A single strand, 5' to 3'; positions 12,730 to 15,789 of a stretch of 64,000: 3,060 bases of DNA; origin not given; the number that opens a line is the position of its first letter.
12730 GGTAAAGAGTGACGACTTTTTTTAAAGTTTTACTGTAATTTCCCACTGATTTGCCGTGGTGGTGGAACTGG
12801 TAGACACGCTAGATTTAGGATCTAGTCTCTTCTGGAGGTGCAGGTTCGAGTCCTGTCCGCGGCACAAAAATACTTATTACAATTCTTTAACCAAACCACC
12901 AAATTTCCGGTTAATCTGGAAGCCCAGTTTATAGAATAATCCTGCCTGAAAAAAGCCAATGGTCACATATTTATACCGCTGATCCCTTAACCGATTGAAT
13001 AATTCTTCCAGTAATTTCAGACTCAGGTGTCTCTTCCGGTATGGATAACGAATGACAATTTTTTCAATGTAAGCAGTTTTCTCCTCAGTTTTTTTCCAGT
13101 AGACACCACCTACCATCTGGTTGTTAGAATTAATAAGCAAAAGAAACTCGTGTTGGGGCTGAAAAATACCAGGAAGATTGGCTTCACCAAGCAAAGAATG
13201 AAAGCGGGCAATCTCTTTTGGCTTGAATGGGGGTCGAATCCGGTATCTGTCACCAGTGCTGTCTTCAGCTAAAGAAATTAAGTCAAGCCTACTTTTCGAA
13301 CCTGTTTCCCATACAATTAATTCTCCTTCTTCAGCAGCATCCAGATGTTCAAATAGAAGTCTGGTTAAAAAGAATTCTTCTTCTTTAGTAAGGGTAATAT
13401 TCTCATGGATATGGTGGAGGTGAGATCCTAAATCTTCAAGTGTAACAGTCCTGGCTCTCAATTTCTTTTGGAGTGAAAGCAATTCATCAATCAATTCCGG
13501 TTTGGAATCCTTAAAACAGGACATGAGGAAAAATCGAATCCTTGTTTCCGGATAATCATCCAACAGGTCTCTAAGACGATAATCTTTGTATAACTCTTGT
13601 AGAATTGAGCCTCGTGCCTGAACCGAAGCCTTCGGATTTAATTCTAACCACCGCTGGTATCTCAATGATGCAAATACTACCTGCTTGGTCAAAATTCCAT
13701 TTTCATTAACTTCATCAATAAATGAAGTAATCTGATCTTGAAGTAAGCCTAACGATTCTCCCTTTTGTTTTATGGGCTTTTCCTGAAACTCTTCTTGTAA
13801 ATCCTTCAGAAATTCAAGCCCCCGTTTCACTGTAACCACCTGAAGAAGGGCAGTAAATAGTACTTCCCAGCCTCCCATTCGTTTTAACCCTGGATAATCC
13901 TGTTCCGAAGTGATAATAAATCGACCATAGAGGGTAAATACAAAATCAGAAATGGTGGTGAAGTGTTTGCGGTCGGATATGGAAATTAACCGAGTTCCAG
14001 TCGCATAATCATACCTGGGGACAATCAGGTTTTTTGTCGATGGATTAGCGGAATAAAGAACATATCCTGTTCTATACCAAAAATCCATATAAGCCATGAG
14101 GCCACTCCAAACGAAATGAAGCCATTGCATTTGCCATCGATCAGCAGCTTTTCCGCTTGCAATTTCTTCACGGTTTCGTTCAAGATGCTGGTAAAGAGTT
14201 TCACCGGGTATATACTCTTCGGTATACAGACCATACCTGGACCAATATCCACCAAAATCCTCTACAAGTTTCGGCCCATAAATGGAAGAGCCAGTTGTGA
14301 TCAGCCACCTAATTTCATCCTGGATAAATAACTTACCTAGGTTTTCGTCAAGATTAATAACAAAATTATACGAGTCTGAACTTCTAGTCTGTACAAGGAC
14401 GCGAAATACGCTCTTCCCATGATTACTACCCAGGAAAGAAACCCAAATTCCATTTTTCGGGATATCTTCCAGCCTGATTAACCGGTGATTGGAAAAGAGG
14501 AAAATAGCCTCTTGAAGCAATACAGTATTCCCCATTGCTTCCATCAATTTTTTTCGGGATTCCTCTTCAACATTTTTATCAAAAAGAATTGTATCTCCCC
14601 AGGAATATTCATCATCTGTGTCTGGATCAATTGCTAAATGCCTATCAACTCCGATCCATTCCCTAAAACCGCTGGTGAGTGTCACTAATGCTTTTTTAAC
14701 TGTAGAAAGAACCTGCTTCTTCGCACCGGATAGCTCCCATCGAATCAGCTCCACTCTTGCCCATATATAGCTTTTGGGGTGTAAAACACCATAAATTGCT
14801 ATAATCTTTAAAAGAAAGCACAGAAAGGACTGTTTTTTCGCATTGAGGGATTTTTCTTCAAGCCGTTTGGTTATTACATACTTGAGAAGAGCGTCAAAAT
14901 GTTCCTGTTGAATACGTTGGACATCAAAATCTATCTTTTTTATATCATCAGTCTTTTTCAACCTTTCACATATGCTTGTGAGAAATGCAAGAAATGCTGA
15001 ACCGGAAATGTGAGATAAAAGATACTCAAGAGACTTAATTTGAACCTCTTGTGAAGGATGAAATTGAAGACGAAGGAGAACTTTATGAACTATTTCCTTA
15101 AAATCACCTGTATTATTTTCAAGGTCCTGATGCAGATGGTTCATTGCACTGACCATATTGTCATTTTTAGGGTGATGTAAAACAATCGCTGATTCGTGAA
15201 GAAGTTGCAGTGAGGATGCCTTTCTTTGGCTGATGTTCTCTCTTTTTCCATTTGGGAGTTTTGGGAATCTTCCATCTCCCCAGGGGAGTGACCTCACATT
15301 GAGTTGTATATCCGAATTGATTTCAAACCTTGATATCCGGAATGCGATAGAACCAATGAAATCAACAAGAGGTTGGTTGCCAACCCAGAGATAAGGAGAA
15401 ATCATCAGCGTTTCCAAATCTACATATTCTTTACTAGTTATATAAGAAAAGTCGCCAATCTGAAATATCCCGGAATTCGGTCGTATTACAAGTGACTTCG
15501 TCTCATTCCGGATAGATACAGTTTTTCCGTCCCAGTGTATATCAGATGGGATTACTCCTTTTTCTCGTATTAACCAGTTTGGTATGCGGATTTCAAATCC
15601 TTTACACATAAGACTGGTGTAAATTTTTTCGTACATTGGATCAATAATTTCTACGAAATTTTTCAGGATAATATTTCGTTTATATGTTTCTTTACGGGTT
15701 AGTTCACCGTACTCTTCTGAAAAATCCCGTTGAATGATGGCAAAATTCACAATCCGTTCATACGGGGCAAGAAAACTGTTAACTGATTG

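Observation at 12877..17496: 1,539-aa single-polypeptide fusion: acyl-CoA synthetase + ~800 aa of unassigned sequence + GNAT acyltransferase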

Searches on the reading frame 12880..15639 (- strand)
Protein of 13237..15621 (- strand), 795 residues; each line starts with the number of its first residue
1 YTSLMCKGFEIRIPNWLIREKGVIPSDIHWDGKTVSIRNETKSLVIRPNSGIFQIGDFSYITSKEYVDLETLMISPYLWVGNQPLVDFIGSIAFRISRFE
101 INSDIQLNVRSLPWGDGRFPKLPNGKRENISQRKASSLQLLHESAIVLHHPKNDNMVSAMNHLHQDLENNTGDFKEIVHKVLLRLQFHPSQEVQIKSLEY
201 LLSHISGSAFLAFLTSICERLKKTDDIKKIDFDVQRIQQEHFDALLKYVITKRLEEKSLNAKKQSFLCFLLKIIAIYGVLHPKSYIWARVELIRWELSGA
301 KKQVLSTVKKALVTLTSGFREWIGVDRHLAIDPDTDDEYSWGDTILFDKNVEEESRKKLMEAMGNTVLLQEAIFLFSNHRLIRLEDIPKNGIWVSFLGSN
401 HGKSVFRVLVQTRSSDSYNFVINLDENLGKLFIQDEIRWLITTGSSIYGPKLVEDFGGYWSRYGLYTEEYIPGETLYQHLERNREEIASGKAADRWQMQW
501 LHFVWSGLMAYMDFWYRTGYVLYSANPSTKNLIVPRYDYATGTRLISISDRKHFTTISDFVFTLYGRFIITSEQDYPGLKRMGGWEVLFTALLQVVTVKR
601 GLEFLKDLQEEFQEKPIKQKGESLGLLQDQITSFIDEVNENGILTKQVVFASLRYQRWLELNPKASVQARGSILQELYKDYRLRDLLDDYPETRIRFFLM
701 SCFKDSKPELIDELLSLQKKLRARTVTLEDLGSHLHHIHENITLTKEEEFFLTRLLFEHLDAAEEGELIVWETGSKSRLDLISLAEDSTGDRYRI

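Call 10: find_homologous_proteins(query=window:13237-15621:-, max_evalue=0.01)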
Query window:13237-15621:- (795 aa): 63 proteins with E <= 0.01 among 8000 candidates.
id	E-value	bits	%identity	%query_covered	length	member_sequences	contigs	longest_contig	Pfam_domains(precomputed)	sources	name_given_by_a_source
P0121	3.6e-230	784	45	100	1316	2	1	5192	PF13673.14,PF13398.13,PF13508.14,PF00501.35,PF23562.3,PF00583.32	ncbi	-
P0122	4.7e-223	761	44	100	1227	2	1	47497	PF13673.14,PF00501.35,PF23562.3,PF00583.32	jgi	-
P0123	4.9e-223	761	44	100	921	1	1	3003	PF13673.14,PF13508.14,PF00583.32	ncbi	-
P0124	1.3e-213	730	45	94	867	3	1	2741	PF13673.14,PF13508.14,PF00583.32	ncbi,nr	ncbi:MAG: GNAT family N-acetyltransferase, partial [Planctomycetia bacterium]|nr:GNAT family N-acety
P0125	9.7e-209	713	45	91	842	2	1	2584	PF13673.14,PF13508.14,PF00583.32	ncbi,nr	ncbi:MAG: GNAT family N-acetyltransferase, partial [Planctomycetia bacterium]|nr:GNAT family N-acety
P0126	5.3e-205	701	49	81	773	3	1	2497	PF13673.14,PF13508.14,PF00583.32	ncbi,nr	ncbi:GNAT family N-acetyltransferase, partial [bacterium]|nr:GNAT family N-acetyltransferase [bacter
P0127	2.9e-203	695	41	100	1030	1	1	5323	PF23562.3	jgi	-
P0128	3.3e-202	692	41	100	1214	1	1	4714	PF13673.14,PF00501.35,PF23562.3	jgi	jgi:hypothetical protein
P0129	7.5e-201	687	41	100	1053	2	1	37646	PF13673.14,PF23562.3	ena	-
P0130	4.9e-200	685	41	100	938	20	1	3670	PF13673.14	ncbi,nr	ncbi:MAG: GNAT family N-acetyltransferase, partial [Candidatus Marinimicrobia bacterium]|nr:GNAT fam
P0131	6.3e-192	658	39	100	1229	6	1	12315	PF13673.14,PF00501.35,PF23562.3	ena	-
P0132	5.7e-190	651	40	100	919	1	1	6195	PF13673.14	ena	-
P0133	7.2e-179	615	39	100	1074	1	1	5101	PF23562.3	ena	-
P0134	3.7e-178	612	39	100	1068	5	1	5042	PF23562.3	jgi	jgi:hypothetical protein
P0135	8.4e-172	591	40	100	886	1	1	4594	PF13673.14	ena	-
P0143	7.0e-127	443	32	100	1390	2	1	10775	PF13508.14,PF00501.35,PF23562.3,PF00583.32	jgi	-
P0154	3.6e-110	387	29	100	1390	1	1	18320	PF13673.14,PF13508.14,PF00501.35,PF23562.3,PF00583.32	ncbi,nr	ncbi:MAG TPA: GNAT family N-acetyltransferase, partial [Candidatus Polarisedimenticolaceae bacterium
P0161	1.5e-103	366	36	66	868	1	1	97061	PF13508.14,PF00583.32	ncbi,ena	-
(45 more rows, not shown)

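Call 22: search_solved_structures(query=A2, max_evalue=10, show_alignments=2)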
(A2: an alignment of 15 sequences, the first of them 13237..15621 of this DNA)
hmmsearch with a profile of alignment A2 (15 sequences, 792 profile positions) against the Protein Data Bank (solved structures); distinct sequences matched with E-value up to 10: 6.
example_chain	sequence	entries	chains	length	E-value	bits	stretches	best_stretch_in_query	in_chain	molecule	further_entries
5mu7_A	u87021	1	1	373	0.094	14.1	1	147-234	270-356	Coatomer subunit beta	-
3ly8_A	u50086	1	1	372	0.55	11.5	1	99-211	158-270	Transcriptional activator cadC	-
3ly9_A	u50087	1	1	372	0.55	11.5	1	99-211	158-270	Transcriptional activator cadC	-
3ly7_A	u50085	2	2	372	0.55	11.5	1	99-211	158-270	Transcriptional activator cadC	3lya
5cwj_A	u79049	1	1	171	1.1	10.6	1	120-260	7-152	Designed helical repeat protein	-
6xh5_A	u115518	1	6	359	4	8.7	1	118-253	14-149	helical fusion design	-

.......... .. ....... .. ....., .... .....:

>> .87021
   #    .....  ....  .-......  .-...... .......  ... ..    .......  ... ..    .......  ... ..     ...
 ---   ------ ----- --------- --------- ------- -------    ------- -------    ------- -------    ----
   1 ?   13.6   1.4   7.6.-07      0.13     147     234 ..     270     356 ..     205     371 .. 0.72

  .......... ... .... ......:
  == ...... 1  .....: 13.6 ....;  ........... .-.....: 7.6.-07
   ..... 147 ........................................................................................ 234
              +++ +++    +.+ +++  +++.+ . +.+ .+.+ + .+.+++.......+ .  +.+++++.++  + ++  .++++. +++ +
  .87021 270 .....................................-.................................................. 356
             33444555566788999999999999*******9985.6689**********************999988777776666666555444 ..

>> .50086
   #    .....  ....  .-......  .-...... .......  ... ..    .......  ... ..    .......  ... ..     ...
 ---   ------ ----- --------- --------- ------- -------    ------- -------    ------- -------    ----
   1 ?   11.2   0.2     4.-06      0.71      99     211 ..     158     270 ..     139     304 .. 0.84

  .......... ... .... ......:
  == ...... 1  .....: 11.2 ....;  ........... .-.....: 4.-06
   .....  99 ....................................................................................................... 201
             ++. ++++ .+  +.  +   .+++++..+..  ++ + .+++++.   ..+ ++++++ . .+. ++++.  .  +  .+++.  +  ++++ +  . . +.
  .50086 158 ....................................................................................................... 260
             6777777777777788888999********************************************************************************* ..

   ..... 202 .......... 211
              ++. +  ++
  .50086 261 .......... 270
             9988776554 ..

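Call 25: predict_structure(alignment_id=A1)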
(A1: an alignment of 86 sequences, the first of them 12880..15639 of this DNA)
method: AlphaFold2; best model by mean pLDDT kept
length: 920 residues; sequences in the alignment: 86
mean_pLDDT: 87.2   pTM: 0.80
mean pLDDT of the five models: 87.2, 87.0, 87.0, 85.9, 85.4
residues with pLDDT >= 90: 474; 70-90: 384; 50-70: 43; < 50: 19
segments of 3 or more residues with pLDDT < 50: 1-3, 126-135
pLDDT, mean of each block of 10 residues (from residue 1): 68 86 85 87 85 86 89 88 90 87 73 85 50 49 85 76 85 84 90 88 91 89 87 86 92 91 82 94 95 93 89 96 93 82 90 93 93 93 89 93 88 94 94 88 92 82 93 89 95 90 91 96 93 94 83 92 96 94 83 95 94 96 95 95 92 94 93 90 91 90 95 94 92 81 86 88 73 53 66 86 87 90 82 91 93 86 89 91 87 75 82 77
secondary structure, 60 per line:
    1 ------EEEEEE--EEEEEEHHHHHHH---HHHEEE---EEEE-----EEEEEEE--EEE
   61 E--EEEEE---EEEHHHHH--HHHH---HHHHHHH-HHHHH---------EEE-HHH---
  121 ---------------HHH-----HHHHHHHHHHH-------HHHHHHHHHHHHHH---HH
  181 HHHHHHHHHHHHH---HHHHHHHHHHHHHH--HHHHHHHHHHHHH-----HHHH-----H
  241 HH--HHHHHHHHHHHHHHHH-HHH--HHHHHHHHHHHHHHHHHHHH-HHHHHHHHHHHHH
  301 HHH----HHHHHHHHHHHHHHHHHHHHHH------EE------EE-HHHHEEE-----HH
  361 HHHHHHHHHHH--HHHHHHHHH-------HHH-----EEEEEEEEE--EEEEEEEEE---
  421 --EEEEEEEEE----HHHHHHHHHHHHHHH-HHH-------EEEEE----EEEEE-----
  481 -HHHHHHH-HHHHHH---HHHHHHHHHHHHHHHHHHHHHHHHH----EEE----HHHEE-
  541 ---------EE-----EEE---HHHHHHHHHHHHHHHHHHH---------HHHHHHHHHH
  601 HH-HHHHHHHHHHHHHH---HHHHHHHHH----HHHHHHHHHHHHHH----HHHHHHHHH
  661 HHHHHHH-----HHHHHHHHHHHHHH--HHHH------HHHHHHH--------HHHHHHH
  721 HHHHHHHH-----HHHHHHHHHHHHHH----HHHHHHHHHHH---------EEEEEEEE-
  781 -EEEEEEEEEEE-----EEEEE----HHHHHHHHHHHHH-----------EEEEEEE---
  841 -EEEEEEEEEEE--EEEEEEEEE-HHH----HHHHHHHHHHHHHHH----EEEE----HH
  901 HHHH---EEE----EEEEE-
elements in order (helices of 4 or more, strands of 3 or more residues): E7-12 E15-20 H21-27 E34-36 E40-43 E49-55 E58-61 E64-68 E72-74 H75-79 H82-85 H89-95 H97-101 E111-113 H144-154 H162-175 H179-193 H197-210 H213-225 H231-234 H245-260 H267-286 H288-303 H308-329 H347-350 E351-353 H359-371 H374-382 E398-406 E409-417 E423-431 H436-450 E462-466 E471-475 H482-488 H490-495 H499-523 E528-530 E557-559 H563-581 H591-602 H604-617 H621-629 H634-647 H652-667 H673-686 H689-692 H699-705 H714-728 H734-747 H752-762 E772-779 E782-792 E798-802 H807-819 E831-837 E842-852 E855-863 H872-886 E891-894 H899-904 E908-910 E915-919

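Call 29: find_encoding_contigs(protein=P0161, flank=8000, max_places=2)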
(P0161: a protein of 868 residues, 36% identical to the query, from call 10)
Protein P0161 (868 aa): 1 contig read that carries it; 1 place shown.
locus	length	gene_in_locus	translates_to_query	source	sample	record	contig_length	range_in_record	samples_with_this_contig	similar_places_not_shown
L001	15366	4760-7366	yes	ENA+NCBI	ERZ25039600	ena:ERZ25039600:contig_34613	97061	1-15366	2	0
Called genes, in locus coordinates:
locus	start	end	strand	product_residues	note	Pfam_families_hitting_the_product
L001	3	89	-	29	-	?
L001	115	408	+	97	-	-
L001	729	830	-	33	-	-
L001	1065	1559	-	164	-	PF00106:adh_short, PF01370:Epimerase (weak), PF08659:KR, PF13460:NAD_binding_10, PF13561:adh_short_C2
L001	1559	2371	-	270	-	PF05448:AXE1 (faint), PF20434:BD-FAE (faint), PF00561:Abhydrolase_1, PF07859:Abhydrolase_3 (weak), PF12146:Hydrolase_4, PF12697:Abhydrolase_6 (weak), PF05677:DUF818 (weak), PF00326:Peptidase_S9 (weak)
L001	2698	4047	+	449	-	PF00501:AMP-binding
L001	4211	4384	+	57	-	-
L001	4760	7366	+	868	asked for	PF00583:Acetyltransf_1 (weak), PF13508:Acetyltransf_7 (weak)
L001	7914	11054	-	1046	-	PF02085:Cytochrom_CIII (faint), PF09699:Paired_CXXCH_1 (faint), PF14522:Cytochrome_C7 (faint), PF14537:Cytochrom_c3_2 (faint), PF22113:Mtrc-MtrF_II-IV_dom (faint)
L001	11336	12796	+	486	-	PF03264:Cytochrom_NNT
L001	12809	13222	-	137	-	PF13380:CoA_binding_2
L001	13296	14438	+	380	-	-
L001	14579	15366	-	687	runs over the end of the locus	PF12974:Phosphonate-bd (faint), PF00497:SBP_bac_3, PF01464:SLT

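Call 33: search_protein_representatives(alignment_id=A2)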
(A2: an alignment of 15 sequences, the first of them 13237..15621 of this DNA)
Query: 15 sequences, 792 profile positions. Proteins with E-value up to 0.001 (for the whole library): 493; up to 1e-10: 372; up to 1e-30: 216. The best 150 are listed.
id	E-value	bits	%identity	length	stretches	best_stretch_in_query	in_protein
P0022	1.0e-277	940.0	-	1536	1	2-792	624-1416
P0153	3.6e-277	938.2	-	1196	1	6-792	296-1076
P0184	2.3e-266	902.5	-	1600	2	2-792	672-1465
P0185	2.3e-265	899.2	-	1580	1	1-792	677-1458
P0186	2.9e-260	882.3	-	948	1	1-792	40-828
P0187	2.3e-248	843.0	-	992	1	2-792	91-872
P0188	8.7e-246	834.4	-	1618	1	1-792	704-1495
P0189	1.9e-242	823.4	-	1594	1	4-792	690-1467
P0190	2.2e-242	823.2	-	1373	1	2-792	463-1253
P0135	3.4e-240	815.9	-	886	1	1-792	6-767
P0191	3.7e-240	815.8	-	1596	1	3-792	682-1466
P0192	6.2e-236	801.8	-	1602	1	2-792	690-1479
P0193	1.2e-226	771.1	-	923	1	3-792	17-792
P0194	6.2e-226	768.8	-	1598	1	1-792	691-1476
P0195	2.9e-216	736.8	-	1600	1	4-792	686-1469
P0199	2.1e-193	661.2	-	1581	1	8-790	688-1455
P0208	2.8e-183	627.7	-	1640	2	245-792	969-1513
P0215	8.5e-167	573.2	-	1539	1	1-792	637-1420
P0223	5.9e-144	497.7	-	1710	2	341-792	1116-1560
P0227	5.2e-127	441.6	-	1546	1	1-792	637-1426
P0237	4.1e-102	359.3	-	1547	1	1-791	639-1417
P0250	2.0e-83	297.5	-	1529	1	3-790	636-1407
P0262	5.7e-77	276.1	-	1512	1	1-756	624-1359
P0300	6.4e-63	229.6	-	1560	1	7-792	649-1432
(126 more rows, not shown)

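Call 34: find_related_loci(query=A2, collection=genome_contigs, flank=8000)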
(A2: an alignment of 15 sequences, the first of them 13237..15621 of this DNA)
Query A2 (795 aa) in genome_contigs; peptide patterns used: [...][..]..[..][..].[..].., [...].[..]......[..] (x = any residue, [..] = any of these).
283 stretches matched a pattern; 258 encode a relative of the query (tblastn E <= 1e-3); the best 80 are kept; 80 distinct loci.
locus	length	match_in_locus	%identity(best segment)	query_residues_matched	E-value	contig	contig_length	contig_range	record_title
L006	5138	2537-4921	95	1-795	0e+0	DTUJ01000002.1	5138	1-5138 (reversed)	MAG TPA_asm: Candidatus Neomarinimicrobiota bacterium isolate UWMA-0102 NODE_10076_length_5138_cov_13.939603, whole geno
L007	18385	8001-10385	94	1-795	0e+0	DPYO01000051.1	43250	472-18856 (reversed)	MAG TPA_asm: Candidatus Neomarinimicrobiota bacterium isolate UBA8229 contig_15247, whole genome shotgun sequence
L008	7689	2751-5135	86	1-795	0e+0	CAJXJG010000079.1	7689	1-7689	MAG TPA_asm: uncultured Candidatus Marinimicrobia bacterium isolate SRR5494785_bin.54_MetaBAT_v2.12.1_MAG genome assembl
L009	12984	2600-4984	53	1-795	0e+0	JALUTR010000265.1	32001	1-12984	MAG: Candidatus Neomarinimicrobiota bacterium isolate 128-326_maxbin2_scaf2bin.003 128-326_scaffold_488_c1, whole genome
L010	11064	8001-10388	50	1-795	0e+0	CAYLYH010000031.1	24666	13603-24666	MAG TPA_asm: uncultured bacterium isolate SRP077602_co11_399 genome assembly, contig: NODE_1805_length_24666_cov_10.8492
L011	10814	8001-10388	50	1-795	0e+0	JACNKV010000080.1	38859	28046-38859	MAG: Candidatus Neomarinimicrobiota bacterium isolate NIOZ-UU68 NIOZ-UU_NODE_1047_length_38859_cov_145.082, whole genome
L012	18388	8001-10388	47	1-795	0e+0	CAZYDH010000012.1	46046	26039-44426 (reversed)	MAG TPA_asm: uncultured bacterium isolate SRP077602_co7_146 genome assembly, contig: NODE_3549_length_46046_cov_54.63769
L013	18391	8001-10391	47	1-795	0e+0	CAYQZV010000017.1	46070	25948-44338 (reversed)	MAG TPA_asm: uncultured bacterium isolate SRP167671_co2_176 genome assembly, contig: NODE_1013_length_46070_cov_20.83716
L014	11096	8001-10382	47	1-795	0e+0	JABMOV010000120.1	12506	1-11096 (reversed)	MAG: Candidatus Neomarinimicrobiota bacterium isolate bin.159 k141_4553781, whole genome shotgun sequence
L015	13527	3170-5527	46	1-795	0e+0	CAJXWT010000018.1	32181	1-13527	MAG TPA_asm: uncultured Candidatus Marinimicrobia bacterium isolate SRR3965592_bin.3_MetaBAT_v2.12.1_MAG genome assembly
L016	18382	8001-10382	45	1-795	0e+0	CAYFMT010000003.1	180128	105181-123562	MAG TPA_asm: uncultured bacterium isolate ERP019367_co1_62 genome assembly, contig: NODE_108_length_180128_cov_9.413977,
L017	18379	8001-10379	46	1-795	0e+0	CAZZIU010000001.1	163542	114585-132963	MAG TPA_asm: uncultured bacterium isolate binchicken_co275_11 genome assembly, contig: NODE_19_length_163542_cov_24.9799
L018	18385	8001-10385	45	1-795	0e+0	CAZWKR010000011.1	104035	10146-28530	MAG TPA_asm: uncultured bacterium isolate SRP167671_co2_138 genome assembly, contig: NODE_206_length_104035_cov_25.50934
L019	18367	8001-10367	46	1-795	0e+0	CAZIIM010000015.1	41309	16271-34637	MAG TPA_asm: uncultured bacterium isolate binchicken_co253_63 genome assembly, contig: NODE_341_length_41309_cov_42.0750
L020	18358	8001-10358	44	1-795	0e+0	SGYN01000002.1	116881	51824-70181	MAG: bacterium isolate MED-G176 Bacteria-MED-G176-C2, whole genome shotgun sequence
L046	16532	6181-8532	41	1-795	0e+0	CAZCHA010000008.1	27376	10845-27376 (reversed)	MAG TPA_asm: uncultured bacterium isolate SRP077602_co11_4 genome assembly, contig: NODE_1512_length_27376_cov_38.989056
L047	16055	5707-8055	43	1-795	0e+0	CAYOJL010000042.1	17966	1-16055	MAG TPA_asm: uncultured bacterium isolate SRP092796_co3_567 genome assembly, contig: NODE_5590_length_17966_cov_7.196583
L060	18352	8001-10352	39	1-795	0e+0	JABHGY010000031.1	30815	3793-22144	MAG: Candidatus Neomarinimicrobiota bacterium isolate SI037_bin27 k141_250202, whole genome shotgun sequence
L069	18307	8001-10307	41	1-795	0e+0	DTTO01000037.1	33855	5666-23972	MAG TPA_asm: Candidatus Neomarinimicrobiota bacterium isolate UWMA-0080 NODE_261_length_33855_cov_65.244201, whole genom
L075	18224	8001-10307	39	1-795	0e+0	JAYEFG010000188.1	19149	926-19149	MAG: Candidatus Neomarinimicrobiota bacterium isolate MAG279 MAG279_188, whole genome shotgun sequence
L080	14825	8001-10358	45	1-795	0e+0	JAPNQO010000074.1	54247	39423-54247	MAG: Candidatus Neomarinimicrobiota bacterium isolate Sample_002_bin_1.filtered AE1712_200_cell_SR_0000074, whole genome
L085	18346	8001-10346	40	1-795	0e+0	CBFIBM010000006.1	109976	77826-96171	MAG: uncultured bacterium isolate Co_bin_502_strict genome assembly, contig: Co_bin_502_strict_c6, whole genome shotgun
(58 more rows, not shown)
